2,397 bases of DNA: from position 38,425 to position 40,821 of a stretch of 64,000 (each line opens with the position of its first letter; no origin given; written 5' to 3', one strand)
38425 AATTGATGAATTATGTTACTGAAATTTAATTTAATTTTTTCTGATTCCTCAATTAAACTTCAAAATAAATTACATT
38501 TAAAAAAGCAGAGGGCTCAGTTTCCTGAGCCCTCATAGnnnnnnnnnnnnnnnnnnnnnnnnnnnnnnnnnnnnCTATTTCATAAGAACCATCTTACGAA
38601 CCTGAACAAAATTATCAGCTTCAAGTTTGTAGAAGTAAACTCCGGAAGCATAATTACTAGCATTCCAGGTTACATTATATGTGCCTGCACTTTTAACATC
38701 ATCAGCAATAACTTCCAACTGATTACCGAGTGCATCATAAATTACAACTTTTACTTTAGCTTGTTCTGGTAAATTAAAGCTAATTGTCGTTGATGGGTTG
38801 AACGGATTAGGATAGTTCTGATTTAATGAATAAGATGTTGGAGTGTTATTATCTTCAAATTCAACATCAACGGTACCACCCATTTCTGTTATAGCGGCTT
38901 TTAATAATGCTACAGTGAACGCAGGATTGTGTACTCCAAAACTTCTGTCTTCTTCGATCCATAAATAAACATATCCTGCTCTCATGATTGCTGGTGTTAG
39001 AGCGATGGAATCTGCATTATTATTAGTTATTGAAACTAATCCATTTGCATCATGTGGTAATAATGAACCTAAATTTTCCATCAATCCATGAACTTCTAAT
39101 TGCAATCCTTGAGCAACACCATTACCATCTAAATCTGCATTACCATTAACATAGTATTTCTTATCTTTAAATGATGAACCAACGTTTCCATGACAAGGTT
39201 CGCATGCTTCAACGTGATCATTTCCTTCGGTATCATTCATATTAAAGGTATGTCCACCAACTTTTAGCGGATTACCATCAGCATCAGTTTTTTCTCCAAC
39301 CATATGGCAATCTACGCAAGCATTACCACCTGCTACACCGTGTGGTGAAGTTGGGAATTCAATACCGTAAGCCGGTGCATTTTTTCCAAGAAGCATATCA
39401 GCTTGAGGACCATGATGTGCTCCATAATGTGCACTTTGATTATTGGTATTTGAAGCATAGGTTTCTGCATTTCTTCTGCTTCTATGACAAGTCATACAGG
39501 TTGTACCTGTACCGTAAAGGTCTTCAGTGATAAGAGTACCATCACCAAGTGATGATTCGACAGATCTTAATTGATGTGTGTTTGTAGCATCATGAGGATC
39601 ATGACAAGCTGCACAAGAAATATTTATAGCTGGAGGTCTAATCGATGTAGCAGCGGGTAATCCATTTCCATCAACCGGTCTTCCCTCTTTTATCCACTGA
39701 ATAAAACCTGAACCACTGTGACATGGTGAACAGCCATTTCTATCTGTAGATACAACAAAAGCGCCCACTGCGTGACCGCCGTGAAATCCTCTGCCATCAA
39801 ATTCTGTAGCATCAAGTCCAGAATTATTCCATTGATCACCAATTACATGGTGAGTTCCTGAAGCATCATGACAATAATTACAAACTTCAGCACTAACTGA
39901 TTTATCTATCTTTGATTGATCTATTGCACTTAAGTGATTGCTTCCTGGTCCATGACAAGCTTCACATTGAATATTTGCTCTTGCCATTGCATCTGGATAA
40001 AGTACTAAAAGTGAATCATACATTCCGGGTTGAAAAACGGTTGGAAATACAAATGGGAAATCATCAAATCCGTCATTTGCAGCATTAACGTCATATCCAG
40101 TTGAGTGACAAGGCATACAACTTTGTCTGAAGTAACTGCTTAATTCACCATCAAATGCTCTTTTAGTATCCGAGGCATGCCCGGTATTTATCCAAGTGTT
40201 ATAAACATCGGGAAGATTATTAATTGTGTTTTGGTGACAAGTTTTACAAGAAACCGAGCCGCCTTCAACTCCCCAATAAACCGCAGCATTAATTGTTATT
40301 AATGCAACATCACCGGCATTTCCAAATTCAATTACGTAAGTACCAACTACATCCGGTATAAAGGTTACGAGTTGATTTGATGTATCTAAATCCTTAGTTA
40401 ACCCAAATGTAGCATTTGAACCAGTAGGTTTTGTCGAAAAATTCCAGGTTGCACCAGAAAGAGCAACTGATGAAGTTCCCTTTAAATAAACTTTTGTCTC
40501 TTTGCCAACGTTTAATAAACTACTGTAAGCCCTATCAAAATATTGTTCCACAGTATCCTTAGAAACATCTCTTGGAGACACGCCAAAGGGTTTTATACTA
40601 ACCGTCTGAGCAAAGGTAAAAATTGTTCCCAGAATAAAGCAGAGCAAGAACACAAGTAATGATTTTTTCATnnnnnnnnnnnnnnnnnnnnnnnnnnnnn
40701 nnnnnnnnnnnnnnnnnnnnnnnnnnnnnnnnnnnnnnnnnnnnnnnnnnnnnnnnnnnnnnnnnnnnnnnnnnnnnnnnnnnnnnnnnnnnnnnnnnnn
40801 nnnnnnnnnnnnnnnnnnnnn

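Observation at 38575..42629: Nine-haem c-type cytochrome with a T9SS sorting tail, downstream of an outer-membrane barrel gene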

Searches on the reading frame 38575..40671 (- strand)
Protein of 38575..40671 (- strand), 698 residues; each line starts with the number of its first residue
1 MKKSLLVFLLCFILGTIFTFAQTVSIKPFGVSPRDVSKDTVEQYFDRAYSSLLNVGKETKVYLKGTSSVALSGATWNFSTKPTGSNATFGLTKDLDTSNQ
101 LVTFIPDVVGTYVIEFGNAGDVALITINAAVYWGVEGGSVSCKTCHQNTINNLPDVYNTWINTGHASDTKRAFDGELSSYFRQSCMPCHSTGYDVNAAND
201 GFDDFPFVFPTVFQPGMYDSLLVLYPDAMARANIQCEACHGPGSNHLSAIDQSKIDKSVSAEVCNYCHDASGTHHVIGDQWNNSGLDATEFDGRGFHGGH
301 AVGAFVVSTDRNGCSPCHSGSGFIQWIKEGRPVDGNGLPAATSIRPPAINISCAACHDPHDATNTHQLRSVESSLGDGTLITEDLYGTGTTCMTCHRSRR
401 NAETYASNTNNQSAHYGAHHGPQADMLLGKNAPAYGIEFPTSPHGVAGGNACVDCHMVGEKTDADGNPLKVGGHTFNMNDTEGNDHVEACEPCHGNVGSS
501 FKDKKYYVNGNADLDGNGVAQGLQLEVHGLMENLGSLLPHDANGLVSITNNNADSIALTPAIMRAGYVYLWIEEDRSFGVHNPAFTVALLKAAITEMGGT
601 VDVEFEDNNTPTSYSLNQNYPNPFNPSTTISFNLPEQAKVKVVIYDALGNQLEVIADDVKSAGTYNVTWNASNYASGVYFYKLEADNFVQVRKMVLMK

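Call 4: search_protein_families(library=pfam, proteins=[window:38575-40671:-], max_evalue=0.1)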
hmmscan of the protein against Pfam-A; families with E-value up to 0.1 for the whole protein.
window:38575-40671:- (698 aa): 10 families
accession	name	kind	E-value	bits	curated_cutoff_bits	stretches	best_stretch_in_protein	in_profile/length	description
PF22113.1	Mtrc-MtrF_II-IV_dom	-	1.1e-18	67.8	30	3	141-244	83-167/176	Outer membrane cytochrome MtrC/MtrF-like, domains II/IV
PF14522.11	Cytochrome_C7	-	1.4e-12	47.7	24.8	3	311-397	13-67/67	Cytochrome c7 and related cytochrome c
PF18962.6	Por_Secre_tail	-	1e-11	45.4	27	1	620-695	2-74/75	Secretion system C-terminal sorting domain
PF13860.13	FlgD_ig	-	2.2e-07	31.2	27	1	628-686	12-76/79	FlgD Ig-like domain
PF09699.15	Paired_CXXCH_1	-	0.0013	18.8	20.6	0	352-398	8-38/41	Doubled CXXCH motif (Paired_CXXCH_1)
PF14537.11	Cytochrom_c3_2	-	0.0015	19.4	25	0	451-495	28-65/79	Cytochrome c3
PF13435.11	Cytochrome_C554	-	0.0036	18.7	20.8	1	141-196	1-62/84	Cytochrome c554 and c-prime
PF09134.16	Invasin_D3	-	0.0039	18.1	33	0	636-685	20-69/98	Invasin, domain 3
PF02335.20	Cytochrom_C552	-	0.0045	16.4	24.1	1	439-595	235-371/438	Cytochrome c552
PF02085.21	Cytochrom_CIII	-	0.077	13.8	22.9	0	139-191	30-84/101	Class III cytochrome C family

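Call 5: search_protein_families(library=ncbifam, proteins=[window:38575-40671:-], max_evalue=0.1)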
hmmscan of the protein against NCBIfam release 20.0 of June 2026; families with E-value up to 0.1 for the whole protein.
window:38575-40671:- (698 aa): 11 families
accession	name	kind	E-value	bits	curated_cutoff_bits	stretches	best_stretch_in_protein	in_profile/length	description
NF041198.1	UshA_like_PCGU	equivalog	5.8e-16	58.1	275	1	138-270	407-510/519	UshA-like (seleno)protein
TIGR04183.1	Por_Secre_tail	domain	5.6e-12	45.5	23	1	620-695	2-70/72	T9SS type A sorting domain-containing protein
NF052323.1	T9SSA_dep_M6i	equivalog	3.3e-09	35.3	600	1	619-687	960-1028/1043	T9SS-dependent M6-like inactivated metalloprotease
NF038113.1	T9SSA_dep_M36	equivalog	1.4e-07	30.1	885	1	615-696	791-868/869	T9SS-dependent M36 family metallopeptidase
NF041028.1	decahem_GSU2203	exception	9.1e-07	28.4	325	1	231-433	65-245/317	GSU2203 family decaheme c-type cytochrome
NF033707.1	T9SS_sortase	equivalog_domain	2.4e-06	25.5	420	1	615-685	997-1077/1095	type IX secretion system sortase PorU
TIGR03508.1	decahem_SO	subfamily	7.3e-06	25.6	192.2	1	232-431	33-210/258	DmsE family decaheme c-type cytochrome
TIGR03146.1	cyt_nit_nrfB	equivalog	0.00019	21.8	166.6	1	232-319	10-92/145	cytochrome c nitrite reductase pentaheme subunit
TIGR01905.1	paired_CXXCH_1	subfamily_domain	0.011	15.7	25.2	1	350-373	6-29/41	doubled CXXCH domain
NF005176.1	PRK06655.1-1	equivalog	0.018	14.9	230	0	635-679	94-143/197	flagellar hook assembly protein FlgD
NF041762.1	diheme_GEGP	equivalog_domain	0.037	13.2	300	1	220-274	13-61/359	GEGP motif-containing diheme protein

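Call 7: find_homologous_proteins(query=window:38575-40671:-)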
Query window:38575-40671:- (698 aa): 1018 proteins with E <= 0.001 among 8000 candidates; the best 120 are listed.
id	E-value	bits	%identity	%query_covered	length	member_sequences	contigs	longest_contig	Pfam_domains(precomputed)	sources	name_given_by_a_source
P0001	0.0e+0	1530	92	100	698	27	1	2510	PF09699.16,PF18962.8,PF13860.13,PF14522.12,PF22113.2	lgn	-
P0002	0.0e+0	1422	85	100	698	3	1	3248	PF09699.16,PF18962.8,PF13860.13,PF02335.21,PF14522.12,PF22113.2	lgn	-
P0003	0.0e+0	1418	85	100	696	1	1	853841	PF18962.8,PF13860.13,PF14522.12,PF22113.2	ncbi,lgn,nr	ncbi:MAG: T9SS type A sorting domain-containing protein [Ignavibacteriales bacterium]|nr:T9SS type A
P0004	0.0e+0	1393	83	100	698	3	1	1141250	PF18962.8,PF13860.13,PF14522.12,PF22113.2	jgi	jgi:predicted CXXCH cytochrome family protein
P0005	0.0e+0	1331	80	100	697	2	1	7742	PF09699.16,PF18962.8,PF13860.13,PF02335.21,PF14522.12,PF22113.2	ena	-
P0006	0.0e+0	1118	68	100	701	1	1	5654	PF18962.8,PF14522.12,PF22113.2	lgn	-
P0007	0.0e+0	1099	67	100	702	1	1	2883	PF09699.16,PF18962.8,PF14522.12,PF22113.2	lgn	-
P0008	0.0e+0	1099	67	100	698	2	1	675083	PF09699.16,PF14537.12,PF18962.8,PF13860.13,PF02335.21,PF14522.12,PF22113.2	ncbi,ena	-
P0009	0.0e+0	1082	70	93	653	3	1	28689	PF09699.16,PF14537.12,PF18962.8,PF14522.12,PF22113.2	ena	-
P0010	0.0e+0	1070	65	100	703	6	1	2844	PF09699.16,PF18962.8,PF14522.12,PF22113.2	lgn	-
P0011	0.0e+0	1070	66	100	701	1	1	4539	PF09699.16,PF18962.8,PF14522.12,PF22113.2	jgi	jgi:hypothetical protein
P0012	0.0e+0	1057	64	100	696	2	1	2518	PF18962.8,PF02335.21,PF14522.12,PF22113.2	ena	-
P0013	0.0e+0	1051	63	100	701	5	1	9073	PF09699.16,PF18962.8,PF14522.12,PF22113.2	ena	-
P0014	0.0e+0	1049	63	100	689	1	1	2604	PF18962.8,PF02335.21,PF14522.12,PF22113.2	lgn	-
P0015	0.0e+0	1049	65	100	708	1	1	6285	PF09699.16,PF18962.8,PF14522.12,PF22113.2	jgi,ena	-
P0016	0.0e+0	1047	64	100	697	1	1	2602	PF14537.12,PF13435.12,PF18962.8,PF14522.12,PF22113.2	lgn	-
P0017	0.0e+0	1047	64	100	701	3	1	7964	PF09699.16,PF14537.12,PF18962.8,PF14522.12,PF22113.2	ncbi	ncbi:MAG TPA: T9SS type A sorting domain-containing protein [Ignavibacteriaceae bacterium]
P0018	0.0e+0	1047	63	100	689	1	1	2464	PF18962.8,PF02335.21,PF14522.12,PF22113.2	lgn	-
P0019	0.0e+0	1047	64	97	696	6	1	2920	PF18962.8,PF02335.21,PF14522.12,PF22113.2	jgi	-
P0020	0.0e+0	1043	63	100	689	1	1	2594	PF09699.16,PF14537.12,PF18962.8,PF02335.21,PF14522.12,PF22113.2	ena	-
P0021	0.0e+0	1041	62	100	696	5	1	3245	PF14537.12,PF18962.8,PF02335.21,PF14522.12,PF22113.2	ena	-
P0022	0.0e+0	1037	62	100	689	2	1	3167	PF09699.16,PF14537.12,PF18962.8,PF02335.21,PF14522.12,PF22113.2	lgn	-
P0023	0.0e+0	1034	62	97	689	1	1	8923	PF09699.16,PF14537.12,PF18962.8,PF02335.21,PF14522.12,PF22113.2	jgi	-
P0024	0.0e+0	1033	63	100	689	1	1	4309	PF09699.16,PF13435.12,PF18962.8,PF02335.21,PF14522.12,PF22113.2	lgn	-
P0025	0.0e+0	1032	63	100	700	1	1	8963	PF09699.16,PF18962.8,PF02335.21,PF14522.12,PF22113.2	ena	-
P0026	0.0e+0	1027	63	100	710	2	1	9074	PF14537.12,PF18962.8,PF14522.12,PF22113.2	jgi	-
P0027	6.4e-298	1008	63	100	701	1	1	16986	PF09699.16,PF18962.8,PF14522.12,PF22113.2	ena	-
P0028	9.4e-296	1001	62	100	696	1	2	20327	PF09699.16,PF18962.8,PF14522.12,PF22113.2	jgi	jgi:hypothetical protein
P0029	3.6e-295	999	62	100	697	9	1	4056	PF18962.8,PF14522.12,PF22113.2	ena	-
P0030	7.2e-294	995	61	100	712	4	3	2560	PF09699.16,PF18962.8,PF14522.12,PF22113.2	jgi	jgi:hypothetical protein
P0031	2.2e-293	993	60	100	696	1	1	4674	PF18962.8,PF13860.13,PF14522.12,PF22113.2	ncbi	ncbi:T9SS type A sorting domain-containing protein [Bacteroidota bacterium]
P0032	1.7e-292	990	61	100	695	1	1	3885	PF09699.16,PF18962.8,PF13860.13,PF14522.12,PF22113.2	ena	-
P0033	1.2e-289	981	58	100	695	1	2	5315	PF18962.8,PF02335.21,PF14522.12,PF22113.2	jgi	jgi:hypothetical protein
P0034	2.6e-289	980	59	100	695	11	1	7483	PF09699.16,PF18962.8,PF13860.13,PF14522.12,PF22113.2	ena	-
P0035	4.7e-289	979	58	100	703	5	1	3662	PF09699.16,PF13435.12,PF18962.8,PF13860.13,PF02335.21,PF14522.12,PF22113.2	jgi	jgi:hypothetical protein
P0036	7.9e-289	978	59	100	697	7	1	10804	PF09699.16,PF14537.12,PF18962.8,PF13860.13,PF14522.12,PF22113.2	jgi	jgi:Secretion system C-terminal sorting domain/Cytochrome c554 and c-prime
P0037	4.0e-288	976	59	99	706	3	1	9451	PF09699.16,PF14537.12,PF13435.12,PF18962.8,PF14522.12,PF22113.2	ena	-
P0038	1.1e-286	971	60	100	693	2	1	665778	PF09699.16,PF14537.12,PF18962.8,PF14522.12,PF22113.2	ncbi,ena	-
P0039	1.3e-286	971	61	100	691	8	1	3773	PF18962.8,PF13860.13,PF14522.12,PF22113.2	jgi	jgi:hypothetical protein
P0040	1.1e-282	958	59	100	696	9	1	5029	PF09699.16,PF18962.8,PF13860.13,PF14522.12,PF22113.2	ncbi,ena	-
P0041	6.6e-280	949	58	100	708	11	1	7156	PF18962.8,PF13860.13,PF14522.12,PF22113.2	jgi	jgi:hypothetical protein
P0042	1.8e-278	944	60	100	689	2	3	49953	PF09699.16,PF14537.12,PF18962.8,PF02335.21,PF14522.12,PF22113.2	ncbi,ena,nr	ncbi:MAG: T9SS type A sorting domain-containing protein [Bacteroidetes bacterium]|nr:T9SS type A sor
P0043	2.6e-278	943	58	100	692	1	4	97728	PF09699.16,PF18962.8,PF13860.13,PF02335.21,PF14522.12,PF22113.2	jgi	jgi:hypothetical protein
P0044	2.2e-277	940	60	100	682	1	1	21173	PF09699.16,PF14537.12,PF18962.8,PF02335.21,PF14522.12,PF22113.2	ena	-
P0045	3.3e-276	936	58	100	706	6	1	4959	PF18962.8,PF02335.21,PF14522.12,PF22113.2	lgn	-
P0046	1.4e-275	934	58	100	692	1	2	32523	PF18962.8,PF13860.13,PF02335.21,PF14522.12,PF22113.2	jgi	jgi:hypothetical protein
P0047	3.0e-275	933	59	100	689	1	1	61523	PF09699.16,PF14537.12,PF18962.8,PF02335.21,PF14522.12,PF22113.2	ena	-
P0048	3.0e-274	930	58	100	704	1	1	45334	PF18962.8,PF13860.13,PF14522.12,PF22113.2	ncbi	-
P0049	1.0e-273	928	56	100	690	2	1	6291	PF18962.8,PF14522.12,PF22113.2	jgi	-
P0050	1.8e-273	927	57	100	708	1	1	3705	PF18962.8,PF13860.13,PF14522.12,PF22113.2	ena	-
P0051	3.5e-273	926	57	99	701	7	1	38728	PF09699.16,PF18962.8,PF13860.13,PF14522.12,PF22113.2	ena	-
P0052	2.4e-272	924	58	100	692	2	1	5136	PF09699.16,PF18962.8,PF13860.13,PF14522.12,PF22113.2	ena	-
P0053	5.1e-272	923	58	97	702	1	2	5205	PF09699.16,PF18962.8,PF13860.13,PF14522.12,PF22113.2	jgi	jgi:hypothetical protein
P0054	6.8e-272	922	58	99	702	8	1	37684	PF09699.16,PF18962.8,PF13860.13,PF14522.12,PF22113.2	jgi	-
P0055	1.4e-270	918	57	100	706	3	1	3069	PF18962.8,PF14522.12,PF22113.2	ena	-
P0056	2.9e-270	917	56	100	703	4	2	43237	PF09699.16,PF18962.8,PF13860.13,PF14522.12,PF22113.2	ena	-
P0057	4.2e-270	916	57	100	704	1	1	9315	PF09699.16,PF18962.8,PF13860.13,PF14522.12,PF22113.2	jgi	-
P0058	7.8e-270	915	57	100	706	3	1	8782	PF18962.8,PF14522.12,PF22113.2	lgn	-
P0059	1.5e-268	911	57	100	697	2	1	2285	PF09699.16,PF18962.8,PF13860.13,PF14522.12,PF22113.2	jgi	jgi:hypothetical protein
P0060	1.8e-268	911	56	100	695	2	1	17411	PF09699.16,PF18962.8,PF13860.13,PF14522.12,PF22113.2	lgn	-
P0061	2.0e-268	911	56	100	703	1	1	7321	PF09699.16,PF18962.8,PF13860.13,PF14522.12,PF22113.2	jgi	jgi:hypothetical protein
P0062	2.2e-268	911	57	100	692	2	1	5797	PF18962.8,PF13860.13,PF14522.12,PF22113.2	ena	-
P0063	4.5e-267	906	57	100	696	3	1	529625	PF09699.16,PF14537.12,PF18962.8,PF13860.13,PF02335.21,PF14522.12,PF22113.2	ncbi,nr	ncbi:MAG: ammonia-forming cytochrome c nitrite reductase subunit c552 [Ignavibacteriales bacterium]|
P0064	7.7e-267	905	58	100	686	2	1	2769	PF09699.16,PF14537.12,PF18962.8,PF13860.13,PF02335.21,PF14522.12,PF22113.2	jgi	jgi:hypothetical protein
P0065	9.7e-267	905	56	100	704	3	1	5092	PF09699.16,PF18962.8,PF13860.13,PF14522.12,PF22113.2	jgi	-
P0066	1.5e-266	905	56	100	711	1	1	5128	PF14537.12,PF18962.8,PF14522.12,PF22113.2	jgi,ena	-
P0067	2.5e-266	904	57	97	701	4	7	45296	PF09699.16,PF18962.8,PF13860.13,PF14522.12,PF22113.2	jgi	jgi:hypothetical protein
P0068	5.7e-266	903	56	100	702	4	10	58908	PF09699.16,PF14537.12,PF18962.8,PF13860.13,PF02335.21,PF14522.12,PF22113.2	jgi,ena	jgi:hypothetical protein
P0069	9.0e-266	902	62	90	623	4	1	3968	PF18962.8,PF14522.12,PF22113.2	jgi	jgi:hypothetical protein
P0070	3.3e-265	900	56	100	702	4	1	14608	PF18962.8,PF13860.13,PF14522.12,PF22113.2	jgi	jgi:hypothetical protein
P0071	3.6e-265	900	43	89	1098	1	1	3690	PF09699.16,PF14537.12,PF18962.8,PF14522.12,PF22113.2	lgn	-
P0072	4.1e-265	900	56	99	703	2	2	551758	PF09699.16,PF18962.8,PF13860.13,PF14522.12,PF22113.2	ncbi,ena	-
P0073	4.2e-265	900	56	100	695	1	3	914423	PF09699.16,PF14537.12,PF18962.8,PF14522.12,PF22113.2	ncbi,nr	ncbi:MAG: ammonia-forming cytochrome c nitrite reductase subunit c552 [Ignavibacteriales bacterium]|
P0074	4.8e-265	900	59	95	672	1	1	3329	PF18962.8,PF13860.13,PF14522.12,PF22113.2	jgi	jgi:hypothetical protein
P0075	9.0e-264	895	56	100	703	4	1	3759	PF09699.16,PF18962.8,PF13860.13,PF14522.12,PF22113.2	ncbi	ncbi:MAG: T9SS type A sorting domain-containing protein [Ignavibacteriaceae bacterium]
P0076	2.2e-263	894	56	100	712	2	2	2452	PF14537.12,PF18962.8,PF14522.12,PF22113.2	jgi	jgi:hypothetical protein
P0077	3.4e-262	890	57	97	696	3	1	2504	PF14537.12,PF13435.12,PF18962.8,PF14522.12,PF22113.2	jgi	jgi:hypothetical protein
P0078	1.0e-261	888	55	100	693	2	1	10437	PF13435.12,PF18962.8,PF02335.21,PF14522.12,PF22113.2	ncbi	-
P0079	5.8e-261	886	55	100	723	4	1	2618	PF18962.8,PF13860.13,PF14522.12,PF22113.2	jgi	-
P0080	5.9e-261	886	54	100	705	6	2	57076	PF09699.16,PF18962.8,PF13860.13,PF14522.12,PF22113.2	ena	-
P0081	1.2e-260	885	55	100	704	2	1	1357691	PF18962.8,PF13860.13,PF14522.12,PF22113.2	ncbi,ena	-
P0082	3.1e-260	884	56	100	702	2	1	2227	PF09699.16,PF18962.8,PF13860.13,PF14522.12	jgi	jgi:hypothetical protein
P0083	3.6e-260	883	57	98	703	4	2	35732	PF09699.16,PF14537.12,PF18962.8,PF13860.13,PF02335.21,PF14522.12,PF22113.2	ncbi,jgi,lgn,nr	ncbi:MAG: ammonia-forming cytochrome c nitrite reductase subunit c552 [Melioribacteraceae bacterium]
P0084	3.9e-260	883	56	100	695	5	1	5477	PF09699.16,PF14537.12,PF18962.8,PF13860.13,PF02335.21,PF14522.12,PF22113.2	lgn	-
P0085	4.2e-260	883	63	87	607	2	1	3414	PF14537.12,PF02335.21,PF14522.12,PF22113.2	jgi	jgi:hypothetical protein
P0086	2.4e-259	881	55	100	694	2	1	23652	PF09699.16,PF14537.12,PF18962.8,PF14522.12,PF22113.2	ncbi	ncbi:MAG: T9SS type A sorting domain-containing protein [Melioribacteraceae bacterium]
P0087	2.4e-259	881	55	98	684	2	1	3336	PF09699.16,PF18962.8,PF13860.13,PF14522.12,PF22113.2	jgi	-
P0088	2.8e-259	880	55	100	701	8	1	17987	PF09699.16,PF18962.8,PF13860.13,PF14522.12,PF22113.2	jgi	-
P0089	1.6e-258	878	54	100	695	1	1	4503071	PF09699.16,PF14537.12,PF18962.8,PF02335.21,PF14522.12,PF22113.2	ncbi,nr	ncbi:MAG: ammonia-forming cytochrome c nitrite reductase subunit c552 [Ignavibacteriae bacterium]|nr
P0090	1.1e-257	875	58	95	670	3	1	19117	PF18962.8,PF14522.12,PF22113.2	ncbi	ncbi:MAG: T9SS type A sorting domain-containing protein, partial [Ignavibacteria bacterium]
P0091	7.1e-257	873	54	100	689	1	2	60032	PF14537.12,PF18962.8,PF02335.21,PF14522.12,PF22113.2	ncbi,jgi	jgi:Secretion system C-terminal sorting domain/Cytochrome c552/Cytochrome c554 and c-prime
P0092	1.8e-256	871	54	100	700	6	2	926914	PF09699.16,PF14537.12,PF18962.8,PF14522.12,PF22113.2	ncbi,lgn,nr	ncbi:MAG: ammonia-forming cytochrome c nitrite reductase subunit c552 [Ignavibacteriales bacterium]|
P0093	2.5e-256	871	59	86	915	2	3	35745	PF14537.12,PF18962.8,PF02335.21,PF14522.12,PF22113.2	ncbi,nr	ncbi:MAG: T9SS type A sorting domain-containing protein [Bacteroidetes bacterium]|nr:T9SS type A sor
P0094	2.2e-255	868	55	99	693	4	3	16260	PF18962.8,PF02335.21,PF14522.12,PF22113.2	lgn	-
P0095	3.5e-255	867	54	100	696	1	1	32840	PF09699.16,PF14537.12,PF13435.12,PF18962.8,PF02335.21,PF14522.12,PF22113.2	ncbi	-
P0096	3.2e-254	864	55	97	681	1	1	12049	PF14537.12,PF18962.8,PF02335.21,PF14522.12,PF22113.2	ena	-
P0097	2.6e-253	861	54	98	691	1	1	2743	PF09699.16,PF18962.8,PF13860.13,PF14522.12,PF22113.2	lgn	-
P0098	2.7e-253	861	55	86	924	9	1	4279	PF14537.12,PF18962.8,PF02335.21,PF14522.12,PF22113.2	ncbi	-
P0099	3.2e-252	857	57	100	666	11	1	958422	PF18962.8,PF13860.13,PF14522.12,PF22113.2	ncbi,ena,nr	ncbi:MAG: T9SS type A sorting domain-containing protein [Ignavibacteriales bacterium]|nr:T9SS type A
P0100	9.2e-251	852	56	100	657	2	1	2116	PF18962.8,PF13860.13,PF14522.12,PF22113.2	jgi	jgi:hypothetical protein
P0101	9.0e-250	849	55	86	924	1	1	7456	PF09699.16,PF14537.12,PF18962.8,PF02335.21,PF14522.12,PF22113.2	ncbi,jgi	-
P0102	1.0e-249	849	55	86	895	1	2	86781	PF14537.12,PF18962.8,PF13860.13,PF02335.21,PF14522.12,PF22113.2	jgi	jgi:Secretion system C-terminal sorting domain/Cytochrome c552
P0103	1.9e-249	848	54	97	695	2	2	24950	PF09699.16,PF14537.12,PF18962.8,PF13860.13,PF14522.12,PF22113.2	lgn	-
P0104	1.4e-248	845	56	86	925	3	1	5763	PF14537.12,PF13435.12,PF18962.8,PF02335.21,PF14522.12,PF22113.2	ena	-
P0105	6.0e-248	843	55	100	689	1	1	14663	PF09699.16,PF14537.12,PF13435.12,PF18962.8,PF14522.12,PF22113.2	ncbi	-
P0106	1.5e-247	842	54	100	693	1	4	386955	PF14537.12,PF18962.8,PF14522.12,PF22113.2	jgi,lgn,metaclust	metaclust:\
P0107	4.1e-247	840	57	100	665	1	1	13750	PF09699.16,PF18962.8,PF13860.13,PF14522.12,PF22113.2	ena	-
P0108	5.4e-247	840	57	100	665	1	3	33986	PF09699.16,PF18962.8,PF13860.13,PF14522.12,PF22113.2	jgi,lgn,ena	-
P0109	1.2e-246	839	57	100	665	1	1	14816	PF09699.16,PF18962.8,PF13860.13,PF14522.12,PF22113.2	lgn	-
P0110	9.2e-246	836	55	84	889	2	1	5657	PF09699.16,PF14537.12,PF13435.12,PF18962.8,PF13860.13,PF02335.21,PF14522.12,PF22113.2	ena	-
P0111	2.4e-245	834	54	100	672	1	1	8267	PF09699.16,PF14537.12,PF13435.12,PF18962.8,PF13860.13,PF14522.12,PF22113.2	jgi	-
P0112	2.8e-245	834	53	100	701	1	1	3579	PF09699.16,PF18962.8,PF14522.12,PF22113.2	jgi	-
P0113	3.0e-245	834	57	86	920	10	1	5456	PF14537.12,PF18962.8,PF02335.21,PF14522.12,PF22113.2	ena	-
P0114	3.8e-245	834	56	86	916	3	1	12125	PF09699.16,PF14537.12,PF18962.8,PF14522.12,PF22113.2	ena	-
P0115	2.3e-244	831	56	100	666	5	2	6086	PF09699.16,PF14537.12,PF18962.8,PF13860.13,PF14522.12,PF22113.2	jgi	-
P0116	1.2e-243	829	55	100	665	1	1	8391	PF09699.16,PF14537.12,PF18962.8,PF14522.12,PF22113.2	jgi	jgi:hypothetical protein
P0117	3.0e-242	824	55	86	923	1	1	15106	PF09699.16,PF14537.12,PF18962.8,PF13860.13,PF02335.21,PF14522.12,PF22113.2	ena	-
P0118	7.9e-241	819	54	100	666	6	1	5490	PF09699.16,PF18962.8,PF13860.13,PF14522.12,PF22113.2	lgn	-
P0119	1.9e-239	815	54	100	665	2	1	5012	PF18962.8,PF13860.13,PF14522.12,PF22113.2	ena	-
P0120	6.7e-239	813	55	100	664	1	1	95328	PF18962.8,PF14522.12,PF22113.2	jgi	jgi:hypothetical protein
